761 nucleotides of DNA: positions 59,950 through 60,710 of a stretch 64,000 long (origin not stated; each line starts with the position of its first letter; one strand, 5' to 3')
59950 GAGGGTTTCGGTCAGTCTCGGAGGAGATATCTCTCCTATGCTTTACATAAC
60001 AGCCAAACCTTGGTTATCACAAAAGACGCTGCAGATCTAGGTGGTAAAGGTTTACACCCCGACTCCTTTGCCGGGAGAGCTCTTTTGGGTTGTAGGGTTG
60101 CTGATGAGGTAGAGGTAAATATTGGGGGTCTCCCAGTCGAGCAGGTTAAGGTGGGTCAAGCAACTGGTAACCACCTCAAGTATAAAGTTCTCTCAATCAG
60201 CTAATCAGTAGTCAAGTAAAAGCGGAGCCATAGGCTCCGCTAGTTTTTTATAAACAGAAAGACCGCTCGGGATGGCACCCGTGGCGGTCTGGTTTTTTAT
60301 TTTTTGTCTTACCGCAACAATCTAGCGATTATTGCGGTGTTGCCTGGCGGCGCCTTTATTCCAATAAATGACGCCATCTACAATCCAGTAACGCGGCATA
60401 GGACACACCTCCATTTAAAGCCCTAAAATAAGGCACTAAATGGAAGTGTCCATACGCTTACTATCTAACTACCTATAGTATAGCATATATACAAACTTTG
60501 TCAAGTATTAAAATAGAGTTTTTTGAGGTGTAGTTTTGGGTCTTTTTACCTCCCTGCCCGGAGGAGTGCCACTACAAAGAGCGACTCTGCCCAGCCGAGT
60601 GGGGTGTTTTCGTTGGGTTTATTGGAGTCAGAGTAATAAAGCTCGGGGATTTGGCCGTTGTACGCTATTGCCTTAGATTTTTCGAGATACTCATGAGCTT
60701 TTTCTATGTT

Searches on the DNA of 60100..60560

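Call 57: search_rna_families(source=window, start=60100, end=60560, threshold=evalue, max_evalue=1)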
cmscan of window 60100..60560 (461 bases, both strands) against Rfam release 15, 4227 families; matches with E-value up to 1: 3.
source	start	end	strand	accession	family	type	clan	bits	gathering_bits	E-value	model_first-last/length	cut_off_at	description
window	60244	60302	+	RF00236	ctRNA_pGA1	Gene; antisense;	-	18.2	45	0.35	1-79/79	no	ctRNA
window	60253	60325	-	RF00513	Trp_leader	Cis-reg; leader;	-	17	41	0.84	1-100/100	no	Tryptophan operon leader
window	60260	60338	-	RF01822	RsaJ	Gene; sRNA;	-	14.5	100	0.44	1-287/287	no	RNA Staph. aureus A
